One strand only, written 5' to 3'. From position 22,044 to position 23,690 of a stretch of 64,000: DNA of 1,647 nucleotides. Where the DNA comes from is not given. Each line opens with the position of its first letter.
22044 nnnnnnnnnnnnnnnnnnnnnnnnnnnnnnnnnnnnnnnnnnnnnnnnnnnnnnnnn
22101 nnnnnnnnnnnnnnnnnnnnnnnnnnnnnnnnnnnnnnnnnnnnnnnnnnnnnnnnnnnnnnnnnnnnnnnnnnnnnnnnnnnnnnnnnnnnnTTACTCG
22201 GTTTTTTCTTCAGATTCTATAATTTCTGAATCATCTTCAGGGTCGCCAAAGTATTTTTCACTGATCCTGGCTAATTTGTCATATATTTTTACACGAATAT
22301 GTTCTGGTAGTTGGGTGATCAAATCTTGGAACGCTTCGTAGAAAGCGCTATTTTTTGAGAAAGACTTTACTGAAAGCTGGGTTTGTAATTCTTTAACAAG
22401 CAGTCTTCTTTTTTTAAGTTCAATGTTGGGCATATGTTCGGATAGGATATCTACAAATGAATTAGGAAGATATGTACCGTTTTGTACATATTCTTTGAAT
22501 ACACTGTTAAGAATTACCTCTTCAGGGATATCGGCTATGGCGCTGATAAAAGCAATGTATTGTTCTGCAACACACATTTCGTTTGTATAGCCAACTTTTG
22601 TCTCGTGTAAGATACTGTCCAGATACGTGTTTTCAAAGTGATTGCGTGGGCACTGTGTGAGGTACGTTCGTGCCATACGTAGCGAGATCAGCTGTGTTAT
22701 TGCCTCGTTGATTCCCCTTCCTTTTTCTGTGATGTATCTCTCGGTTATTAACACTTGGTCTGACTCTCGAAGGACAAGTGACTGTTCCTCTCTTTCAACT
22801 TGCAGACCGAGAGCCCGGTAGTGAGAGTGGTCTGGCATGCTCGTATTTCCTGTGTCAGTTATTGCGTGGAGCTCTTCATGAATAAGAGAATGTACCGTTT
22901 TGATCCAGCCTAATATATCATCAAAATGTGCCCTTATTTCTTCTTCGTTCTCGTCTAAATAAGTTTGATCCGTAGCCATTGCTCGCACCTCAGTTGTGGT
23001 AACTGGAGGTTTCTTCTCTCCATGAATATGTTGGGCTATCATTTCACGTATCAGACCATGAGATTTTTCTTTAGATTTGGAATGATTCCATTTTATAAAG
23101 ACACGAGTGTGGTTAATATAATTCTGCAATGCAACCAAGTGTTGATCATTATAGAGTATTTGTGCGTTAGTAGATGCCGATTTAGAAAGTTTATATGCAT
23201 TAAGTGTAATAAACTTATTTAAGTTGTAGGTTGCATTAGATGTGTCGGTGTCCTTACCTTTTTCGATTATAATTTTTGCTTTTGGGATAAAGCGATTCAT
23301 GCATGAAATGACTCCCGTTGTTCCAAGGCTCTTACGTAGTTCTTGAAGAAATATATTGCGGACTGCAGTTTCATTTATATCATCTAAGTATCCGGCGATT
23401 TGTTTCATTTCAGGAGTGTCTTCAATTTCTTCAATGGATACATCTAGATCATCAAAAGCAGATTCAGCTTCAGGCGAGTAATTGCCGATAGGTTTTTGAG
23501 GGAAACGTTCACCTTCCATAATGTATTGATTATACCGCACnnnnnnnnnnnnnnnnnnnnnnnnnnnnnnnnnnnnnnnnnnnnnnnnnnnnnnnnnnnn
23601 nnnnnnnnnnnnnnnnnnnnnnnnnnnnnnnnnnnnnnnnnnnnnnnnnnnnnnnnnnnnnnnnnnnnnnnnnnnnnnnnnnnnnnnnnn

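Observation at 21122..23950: Recombinase-linked AT-rich module: XerC/D-like integrase, 448-aa HExxH protein and RelE/ParE-like ORF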

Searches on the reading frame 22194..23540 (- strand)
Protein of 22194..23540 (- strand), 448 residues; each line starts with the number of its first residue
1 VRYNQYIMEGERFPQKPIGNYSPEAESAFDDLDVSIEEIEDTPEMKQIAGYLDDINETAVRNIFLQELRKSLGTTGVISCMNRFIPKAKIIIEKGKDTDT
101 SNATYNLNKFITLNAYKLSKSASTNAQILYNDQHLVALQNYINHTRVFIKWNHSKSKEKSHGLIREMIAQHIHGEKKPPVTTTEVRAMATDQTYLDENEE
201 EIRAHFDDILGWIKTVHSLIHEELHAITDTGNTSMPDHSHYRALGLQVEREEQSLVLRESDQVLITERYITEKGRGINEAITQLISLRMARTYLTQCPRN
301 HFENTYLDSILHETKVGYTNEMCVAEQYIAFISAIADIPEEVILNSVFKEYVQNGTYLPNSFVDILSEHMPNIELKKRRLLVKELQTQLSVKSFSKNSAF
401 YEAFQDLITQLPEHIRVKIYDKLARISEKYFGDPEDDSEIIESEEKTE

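Call 3: search_protein_families(library=pfam, proteins=[window:22194-23540:-], max_evalue=1)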
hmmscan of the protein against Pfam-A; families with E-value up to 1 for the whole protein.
window:22194-23540:- (448 aa): 2 families
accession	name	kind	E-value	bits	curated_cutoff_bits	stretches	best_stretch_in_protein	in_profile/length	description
PF16186.11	Arm_3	-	0.005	16.8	28.8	1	406-439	14-48/53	Atypical Arm repeat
PF02994.20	Transposase_22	-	0.099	13.4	22.4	1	346-387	8-48/98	L1 transposable element RBD-like domain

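Call 4: search_protein_families(library=ncbifam, proteins=[window:22194-23540:-], max_evalue=1)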
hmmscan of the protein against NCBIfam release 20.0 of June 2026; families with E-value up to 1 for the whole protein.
window:22194-23540:- (448 aa): 0 families

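Call 5: find_homologous_proteins(query=window:22194-23540:-, max_evalue=0.001)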
Query window:22194-23540:- (448 aa): 3 proteins with E <= 0.001 among 3662 candidates.
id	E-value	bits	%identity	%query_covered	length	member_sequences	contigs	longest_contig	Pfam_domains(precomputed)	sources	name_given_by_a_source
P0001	5.0e-290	980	100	98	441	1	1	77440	-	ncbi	-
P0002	2.8e-120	420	52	96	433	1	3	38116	-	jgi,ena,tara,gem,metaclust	tara:strand:- start:126 stop:1427 length:1302 start_codon:yes stop_codon:yes gene_type:complete|meta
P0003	1.0e-118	415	48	98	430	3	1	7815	-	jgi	-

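Call 6: search_protein_families(library=padloc, proteins=[window:22194-23540:-], max_evalue=1)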
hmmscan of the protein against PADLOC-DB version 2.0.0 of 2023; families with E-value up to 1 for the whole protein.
window:22194-23540:- (448 aa): 0 families

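Call 7: search_protein_families(library=phrogs, proteins=[window:22194-23540:-], max_evalue=1)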
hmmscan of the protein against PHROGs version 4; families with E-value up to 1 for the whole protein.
window:22194-23540:- (448 aa): 2 families
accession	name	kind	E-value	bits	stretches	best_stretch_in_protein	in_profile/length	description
phrog_10117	-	unknown function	0.18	13.4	0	24-60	13-49/94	-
phrog_25433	-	unknown function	0.26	12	1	91-170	39-118/210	-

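Call 8: find_encoding_contigs(protein=P0002, flank=8000, max_places=4)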
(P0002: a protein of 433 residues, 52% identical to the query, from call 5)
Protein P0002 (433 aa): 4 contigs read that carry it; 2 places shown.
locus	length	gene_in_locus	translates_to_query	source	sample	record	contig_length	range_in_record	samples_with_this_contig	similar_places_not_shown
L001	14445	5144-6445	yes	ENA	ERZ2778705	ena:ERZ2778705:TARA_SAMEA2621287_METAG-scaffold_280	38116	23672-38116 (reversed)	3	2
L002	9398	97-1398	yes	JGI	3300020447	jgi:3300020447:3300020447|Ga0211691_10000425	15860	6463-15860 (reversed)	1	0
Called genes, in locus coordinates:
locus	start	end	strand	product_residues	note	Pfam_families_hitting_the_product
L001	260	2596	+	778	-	-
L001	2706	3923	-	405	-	-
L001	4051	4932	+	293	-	PF00665:rve, PF13683:rve_3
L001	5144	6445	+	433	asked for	-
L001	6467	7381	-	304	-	PF02899:Phage_int_SAM_1, PF13102:Phage_int_SAM_5 (weak), PF13495:Phage_int_SAM_4 (weak), PF00589:Phage_integrase, PF22823:MrpR_C_cat (faint)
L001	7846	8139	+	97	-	PF00312:Ribosomal_S15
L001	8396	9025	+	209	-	PF01936:NYN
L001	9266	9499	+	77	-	-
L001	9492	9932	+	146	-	-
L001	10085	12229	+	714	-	PF01138:RNase_PH, PF03725:RNase_PH_C (faint), PF01138:RNase_PH, PF00013:KH_1, PF00575:S1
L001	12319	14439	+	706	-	-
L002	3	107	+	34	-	?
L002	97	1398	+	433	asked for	-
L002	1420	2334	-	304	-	PF02899:Phage_int_SAM_1, PF13102:Phage_int_SAM_5 (weak), PF13495:Phage_int_SAM_4 (weak), PF00589:Phage_integrase, PF22823:MrpR_C_cat (faint)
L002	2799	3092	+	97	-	PF00312:Ribosomal_S15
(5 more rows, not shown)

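Call 9: find_encoding_contigs(protein=P0003, flank=8000, max_places=4)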
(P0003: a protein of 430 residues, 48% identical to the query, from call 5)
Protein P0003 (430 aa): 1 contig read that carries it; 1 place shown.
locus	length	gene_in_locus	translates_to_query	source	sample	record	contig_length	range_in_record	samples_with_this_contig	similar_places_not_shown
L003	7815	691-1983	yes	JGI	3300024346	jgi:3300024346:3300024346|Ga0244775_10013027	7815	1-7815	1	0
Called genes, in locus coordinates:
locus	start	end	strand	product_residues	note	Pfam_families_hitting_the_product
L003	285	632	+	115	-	-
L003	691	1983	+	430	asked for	-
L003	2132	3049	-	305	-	PF02899:Phage_int_SAM_1, PF13102:Phage_int_SAM_5 (weak), PF13495:Phage_int_SAM_4 (weak), PF00589:Phage_integrase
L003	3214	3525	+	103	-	PF00312:Ribosomal_S15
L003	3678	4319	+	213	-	PF01936:NYN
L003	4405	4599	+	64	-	-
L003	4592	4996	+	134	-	-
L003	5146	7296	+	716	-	PF01138:RNase_PH, PF03725:RNase_PH_C (faint), PF01138:RNase_PH, PF00013:KH_1, PF00575:S1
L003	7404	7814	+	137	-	?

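Call 10: find_encoding_contigs(protein=P0001, flank=10000, max_places=3)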
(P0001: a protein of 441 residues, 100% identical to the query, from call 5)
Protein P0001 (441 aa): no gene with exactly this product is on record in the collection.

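Call 23: find_related_loci(query=A1, collection=genome_contigs, flank=8000)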
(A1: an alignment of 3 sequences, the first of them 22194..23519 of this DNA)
Query A1 (441 aa) in genome_contigs; peptide patterns used: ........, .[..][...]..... (x = any residue, [..] = any of these).
156 stretches matched a pattern; 1 encode a relative of the query (tblastn E <= 1e-3); 1 distinct loci.
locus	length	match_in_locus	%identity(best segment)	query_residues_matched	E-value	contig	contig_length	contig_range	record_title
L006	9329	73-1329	52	1-428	3e-131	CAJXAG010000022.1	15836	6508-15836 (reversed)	TPA_asm: uncultured bacterium isolate ERR599159_bin.108_MetaBAT_v2.12.1_MAG genome assembly, contig: NODE_1541_length_15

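Call 27: predict_structure(alignment_id=A1)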
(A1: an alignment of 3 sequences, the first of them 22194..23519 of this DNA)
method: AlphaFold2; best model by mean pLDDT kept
length: 441 residues; sequences in the alignment: 3
mean_pLDDT: 41.2   pTM: 0.35
mean pLDDT of the five models: 41.2, 40.7, 40.6, 40.6, 40.3
residues with pLDDT >= 90: 0; 70-90: 62; 50-70: 65; < 50: 314
segments of 3 or more residues with pLDDT < 50: 1-268, 283-287, 289-310, 424-441
pLDDT, mean of each block of 10 residues (from residue 1): 30 29 24 30 27 32 27 23 23 27 29 29 31 36 31 31 31 31 38 38 36 34 27 22 20 22 33 55 48 41 40 67 74 65 55 64 75 73 64 74 81 73 45 32 27
secondary structure, 60 per line:
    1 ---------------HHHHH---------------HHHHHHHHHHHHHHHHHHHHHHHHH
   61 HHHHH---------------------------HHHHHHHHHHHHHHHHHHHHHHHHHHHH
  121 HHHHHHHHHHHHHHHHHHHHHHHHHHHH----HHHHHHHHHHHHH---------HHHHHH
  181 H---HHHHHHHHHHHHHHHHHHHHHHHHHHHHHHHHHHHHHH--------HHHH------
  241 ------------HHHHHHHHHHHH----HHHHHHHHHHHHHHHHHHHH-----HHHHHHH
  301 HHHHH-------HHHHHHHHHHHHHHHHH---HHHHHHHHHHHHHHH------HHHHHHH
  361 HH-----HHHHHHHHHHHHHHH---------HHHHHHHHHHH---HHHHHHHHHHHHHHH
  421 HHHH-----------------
elements in order: H16-20 H36-65 H93-148 H153-165 H175-181 H185-222 H231-234 H253-264 H269-288 H294-305 H313-329 H333-347 H354-362 H368-382 H392-402 H406-424
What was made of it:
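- Tried and rejected: AF2 on only 3 sequences gave pLDDT 41 and was unusable (call 27).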

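Call 28: search_solved_structures(query=A1, max_evalue=10, show_alignments=3)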
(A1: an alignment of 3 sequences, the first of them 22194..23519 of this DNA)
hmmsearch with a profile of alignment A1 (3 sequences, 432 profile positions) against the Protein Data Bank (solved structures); distinct sequences matched with E-value up to 10: 4.
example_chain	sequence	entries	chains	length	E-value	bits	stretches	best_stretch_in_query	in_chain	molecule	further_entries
2w7a_A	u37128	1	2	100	0.2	13.7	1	330-370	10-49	LINE-1 ORF1P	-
9g8s_N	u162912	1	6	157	0.34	12.9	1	358-427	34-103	XkdT-related protein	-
8b6h_EA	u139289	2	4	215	0.57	12.1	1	249-298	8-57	COXTT12,Transmembrane protein,Transmembrane protein | COXTT12,Transmembrane protein,Transmembrane protein,Transmembrane protein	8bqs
2ldy_A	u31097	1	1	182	0.64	12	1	330-370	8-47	ORF1 codes for a 40 kDa product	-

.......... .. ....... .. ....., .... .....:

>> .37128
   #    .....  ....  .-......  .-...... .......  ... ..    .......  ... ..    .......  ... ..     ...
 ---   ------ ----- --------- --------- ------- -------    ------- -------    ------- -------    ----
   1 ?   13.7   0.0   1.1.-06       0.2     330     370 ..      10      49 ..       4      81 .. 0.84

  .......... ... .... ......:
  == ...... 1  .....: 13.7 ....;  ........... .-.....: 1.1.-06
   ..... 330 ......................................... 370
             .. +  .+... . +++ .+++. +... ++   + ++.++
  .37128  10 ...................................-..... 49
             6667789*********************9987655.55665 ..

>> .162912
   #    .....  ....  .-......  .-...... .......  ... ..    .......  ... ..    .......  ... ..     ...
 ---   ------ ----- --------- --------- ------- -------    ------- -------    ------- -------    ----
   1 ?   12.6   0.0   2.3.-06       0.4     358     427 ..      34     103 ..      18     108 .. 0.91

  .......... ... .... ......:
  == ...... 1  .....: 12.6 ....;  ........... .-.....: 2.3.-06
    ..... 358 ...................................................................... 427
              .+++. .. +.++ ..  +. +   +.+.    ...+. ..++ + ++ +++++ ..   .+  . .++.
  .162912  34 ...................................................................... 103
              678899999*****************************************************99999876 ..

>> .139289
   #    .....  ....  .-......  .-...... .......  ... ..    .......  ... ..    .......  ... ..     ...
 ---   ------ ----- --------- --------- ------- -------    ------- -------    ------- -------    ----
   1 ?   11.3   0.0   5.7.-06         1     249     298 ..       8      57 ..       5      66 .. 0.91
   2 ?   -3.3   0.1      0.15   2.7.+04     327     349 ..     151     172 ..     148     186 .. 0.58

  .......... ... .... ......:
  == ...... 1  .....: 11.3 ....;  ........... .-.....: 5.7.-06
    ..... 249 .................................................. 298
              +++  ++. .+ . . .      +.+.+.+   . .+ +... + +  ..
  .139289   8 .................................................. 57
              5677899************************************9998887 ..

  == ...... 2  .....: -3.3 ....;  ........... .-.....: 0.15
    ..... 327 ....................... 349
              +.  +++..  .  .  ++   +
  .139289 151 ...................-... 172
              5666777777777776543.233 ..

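Call 35: search_protein_representatives(alignment_id=A1)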
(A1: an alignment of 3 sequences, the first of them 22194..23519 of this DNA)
Query: 3 sequences, 432 profile positions. Proteins with E-value up to 0.001 (for the whole library): 68; up to 1e-10: 32; up to 1e-30: 8. The best 68 are listed.
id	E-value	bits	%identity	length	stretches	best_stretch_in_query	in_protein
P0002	2.1e-252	853.9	-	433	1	1-432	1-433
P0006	1.3e-46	175.7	-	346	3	255-419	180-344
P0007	1.1e-44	169.4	-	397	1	39-415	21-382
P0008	1.2e-43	166.0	-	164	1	261-418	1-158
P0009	1.9e-40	155.4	-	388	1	39-419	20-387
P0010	1.7e-35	139.1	-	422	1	44-426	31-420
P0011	5.1e-34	134.3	-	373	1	192-415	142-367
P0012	1.7e-31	126.0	-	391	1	192-419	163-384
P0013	4.5e-29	118.0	-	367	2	192-414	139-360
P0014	5.9e-28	114.3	-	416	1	42-422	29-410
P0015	1.8e-26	109.4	-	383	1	140-414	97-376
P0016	3.0e-26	108.6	-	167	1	259-415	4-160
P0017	5.7e-25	104.5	-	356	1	187-419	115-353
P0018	6.7e-23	97.6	-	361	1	191-415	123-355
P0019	3.2e-22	95.4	-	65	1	366-430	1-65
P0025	4.1e-14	68.7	-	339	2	194-371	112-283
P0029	1.3e-12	63.7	-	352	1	194-381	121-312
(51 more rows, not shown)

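Call 37: search_protein_families(library=pfam, alignment_id=A2, max_evalue=0.1)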
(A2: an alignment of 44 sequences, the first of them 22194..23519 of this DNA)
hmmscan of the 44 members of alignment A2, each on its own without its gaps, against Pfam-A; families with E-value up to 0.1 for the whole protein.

A. member 1, window:22194-23519:- (441 aa): 2 families
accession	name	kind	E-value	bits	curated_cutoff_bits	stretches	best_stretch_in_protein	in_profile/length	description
PF16186.11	Arm_3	-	0.0049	16.9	28.8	1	399-432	14-48/53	Atypical Arm repeat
PF02994.20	Transposase_22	-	0.098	13.4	22.4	0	339-380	8-48/98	L1 transposable element RBD-like domain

B. families by the number of members that match (of 44 scanned): 25 families
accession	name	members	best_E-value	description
PF10263.15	SprT-like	3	0.0024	SprT-like family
PF24781.2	FANCA_helical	2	0.00037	FANCA helical domain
PF16186.11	Arm_3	1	0.0049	Atypical Arm repeat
PF20331.3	DUF6626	1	0.0059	Family of unknown function (DUF6626)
PF11707.13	Npa1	1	0.0076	Ribosome 60S biogenesis N-terminal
PF20648.2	DUF6809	1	0.015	Family of unknown function (DUF6809)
PF13495.12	Phage_int_SAM_4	1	0.017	Phage integrase, N-terminal SAM-like domain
PF13058.12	DUF3920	1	0.021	Protein of unknown function (DUF3920)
PF07147.18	PDCD9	1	0.027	Mitochondrial 28S ribosomal protein S30 (PDCD9)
PF10023.15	Aminopep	1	0.029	Putative aminopeptidase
PF04790.18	Sarcoglycan_1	1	0.032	Sarcoglycan complex subunit protein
PF22226.1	Mre11_C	1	0.033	Mre11 C-terminal Rad50-binding domain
PF18289.6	HU-CCDC81_euk_2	1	0.034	CCDC81 eukaryotic HU domain 2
PF08325.16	WLM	1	0.036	WLM domain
PF18557.6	NepR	1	0.04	Anti-sigma factor NepR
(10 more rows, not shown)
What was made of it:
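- A few members give weak SprT-like or WLM Pfam hits (call 37).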

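Call 38: search_solved_structures(query=A2, max_evalue=10, show_alignments=4)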
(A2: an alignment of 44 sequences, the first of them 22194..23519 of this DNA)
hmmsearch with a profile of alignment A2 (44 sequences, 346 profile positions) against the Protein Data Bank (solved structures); distinct sequences matched with E-value up to 10: 1.
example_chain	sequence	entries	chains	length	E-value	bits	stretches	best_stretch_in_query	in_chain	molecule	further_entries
1ucr_A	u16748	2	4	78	0.66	12.7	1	286-336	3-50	Protein dsvD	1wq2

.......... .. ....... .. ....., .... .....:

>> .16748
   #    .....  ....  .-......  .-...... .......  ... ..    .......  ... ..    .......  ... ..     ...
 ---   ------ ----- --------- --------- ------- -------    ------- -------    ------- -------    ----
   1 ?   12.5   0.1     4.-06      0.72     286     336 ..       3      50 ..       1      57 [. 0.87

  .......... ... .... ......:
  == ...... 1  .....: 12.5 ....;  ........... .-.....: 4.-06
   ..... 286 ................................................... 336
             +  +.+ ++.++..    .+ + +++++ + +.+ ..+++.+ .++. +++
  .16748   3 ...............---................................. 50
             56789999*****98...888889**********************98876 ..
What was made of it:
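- Tried and rejected: PDB sequence and profile searches for the protease gave only chance hits (calls 28, 38).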

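Call 40: find_encoding_contigs(protein=P0007, flank=6000, max_places=3)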
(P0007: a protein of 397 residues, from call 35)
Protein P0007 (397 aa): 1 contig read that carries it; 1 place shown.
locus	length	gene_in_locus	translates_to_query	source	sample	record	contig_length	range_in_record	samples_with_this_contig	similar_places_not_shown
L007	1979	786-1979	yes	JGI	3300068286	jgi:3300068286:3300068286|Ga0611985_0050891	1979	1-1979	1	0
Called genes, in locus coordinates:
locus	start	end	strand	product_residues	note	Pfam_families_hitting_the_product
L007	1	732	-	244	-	?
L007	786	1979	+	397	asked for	?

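Call 41: find_encoding_contigs(protein=P0010, flank=6000, max_places=3)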
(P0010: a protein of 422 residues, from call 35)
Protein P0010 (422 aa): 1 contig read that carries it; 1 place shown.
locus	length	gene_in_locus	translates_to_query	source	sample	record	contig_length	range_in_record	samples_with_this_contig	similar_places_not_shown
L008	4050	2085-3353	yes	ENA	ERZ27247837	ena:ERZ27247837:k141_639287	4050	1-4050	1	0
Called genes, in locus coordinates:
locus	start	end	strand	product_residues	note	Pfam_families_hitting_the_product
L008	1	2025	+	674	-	?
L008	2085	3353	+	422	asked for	-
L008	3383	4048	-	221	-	?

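Call 42: search_protein_families(library=pfam, proteins=[L007:1-732:-, L008:1-2025:+, L008:3383-4048:-], max_evalue=0.001)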
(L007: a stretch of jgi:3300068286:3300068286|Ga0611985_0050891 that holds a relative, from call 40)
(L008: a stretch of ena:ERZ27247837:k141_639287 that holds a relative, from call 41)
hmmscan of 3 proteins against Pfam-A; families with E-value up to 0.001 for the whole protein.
L007:1-732:- (244 aa): 4 families
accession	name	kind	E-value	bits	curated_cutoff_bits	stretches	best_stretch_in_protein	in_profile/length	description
PF00589.27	Phage_integrase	-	1.1e-20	74.5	27.1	1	122-244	5-123/172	Phage integrase family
PF02899.23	Phage_int_SAM_1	-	8.2e-15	55.3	22.3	1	10-98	3-83/83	Phage integrase, N-terminal SAM-like domain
PF13495.12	Phage_int_SAM_4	-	4.4e-10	40.3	27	1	10-63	4-56/85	Phage integrase, N-terminal SAM-like domain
PF13102.12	Phage_int_SAM_5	-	0.00015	22.5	22.3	1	13-97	11-85/98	Phage integrase SAM-like domain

L008:1-2025:+ (674 aa): 7 families
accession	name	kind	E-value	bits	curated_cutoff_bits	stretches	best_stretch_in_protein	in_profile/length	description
PF07724.20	AAA_2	-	1.1e-38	133.3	27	1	415-575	1-165/166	AAA domain (Cdc48 subfamily)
PF10431.15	ClpB_D2-small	-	2e-20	73.1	21.9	1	584-661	3-80/81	C-terminal, D2-small domain, of ClpB protein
PF07728.20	AAA_5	-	1.1e-11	45.4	22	1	420-535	2-125/139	AAA domain (dynein-related subfamily)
PF00004.35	AAA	-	2.7e-09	38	21.2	1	421-535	2-112/131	ATPase family associated with various cellular activities (AAA)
PF17871.7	AAA_lid_9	-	4.3e-07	30.2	22.8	1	285-347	3-65/104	AAA lid domain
PF13191.12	AAA_16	-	1.3e-05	26.3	32.6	0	136-179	15-63/167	AAA ATPase domain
PF00158.32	Sigma54_activat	-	3.3e-05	24.1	20.2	0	401-548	6-158/168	Sigma-54 interaction domain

L008:3383-4048:- (221 aa): 1 family
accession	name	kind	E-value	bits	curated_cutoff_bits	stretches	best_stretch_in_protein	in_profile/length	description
PF00589.27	Phage_integrase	-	7.1e-46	156.6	27.1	1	38-210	4-172/172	Phage integrase family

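Call 43: find_encoding_contigs(protein=P0025, flank=6000, max_places=3)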
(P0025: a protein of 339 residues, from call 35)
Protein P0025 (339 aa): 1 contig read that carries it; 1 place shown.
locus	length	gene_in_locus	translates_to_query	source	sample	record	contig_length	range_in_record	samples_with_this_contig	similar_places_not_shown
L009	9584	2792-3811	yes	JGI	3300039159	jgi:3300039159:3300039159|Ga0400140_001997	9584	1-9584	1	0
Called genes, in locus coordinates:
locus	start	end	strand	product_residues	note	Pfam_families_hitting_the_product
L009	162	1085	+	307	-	PF00890:FAD_binding_2 (faint), PF01134:GIDA (faint), PF01266:DAO (faint), PF03486:HI0933_like (faint), PF05834:Lycopene_cycl (faint), PF07992:Pyr_redox_2, PF13738:Pyr_redox_3, PF00070:Pyr_redox, +1 more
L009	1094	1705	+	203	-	PF13649:Methyltransf_25, PF13847:Methyltransf_31, PF08241:Methyltransf_11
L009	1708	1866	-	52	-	-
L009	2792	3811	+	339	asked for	-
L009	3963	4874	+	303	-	-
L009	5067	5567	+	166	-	-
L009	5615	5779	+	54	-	-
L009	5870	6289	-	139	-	-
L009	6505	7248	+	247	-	PF03372:Exo_endo_phos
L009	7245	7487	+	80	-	PF26604:CBU_0592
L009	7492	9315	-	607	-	PF13522:GATase_6, PF13537:GATase_7, PF01380:SIS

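Call 44: find_encoding_contigs(protein=P0012, flank=6000, max_places=3)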
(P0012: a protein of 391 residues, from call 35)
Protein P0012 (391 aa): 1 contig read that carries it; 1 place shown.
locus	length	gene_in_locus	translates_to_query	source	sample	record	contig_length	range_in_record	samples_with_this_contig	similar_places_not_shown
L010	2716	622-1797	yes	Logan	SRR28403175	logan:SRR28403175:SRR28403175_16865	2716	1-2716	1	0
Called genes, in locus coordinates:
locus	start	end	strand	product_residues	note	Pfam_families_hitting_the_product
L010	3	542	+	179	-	?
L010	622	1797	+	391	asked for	-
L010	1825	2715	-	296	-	?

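Call 48: find_encoding_contigs(protein=P0006, flank=8000, max_places=4)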
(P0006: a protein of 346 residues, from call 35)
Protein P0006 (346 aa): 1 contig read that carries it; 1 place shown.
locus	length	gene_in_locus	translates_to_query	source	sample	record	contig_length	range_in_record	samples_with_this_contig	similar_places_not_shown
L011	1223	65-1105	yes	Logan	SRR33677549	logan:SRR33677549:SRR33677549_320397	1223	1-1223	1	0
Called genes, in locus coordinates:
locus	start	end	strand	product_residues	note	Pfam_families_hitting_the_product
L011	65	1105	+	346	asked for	-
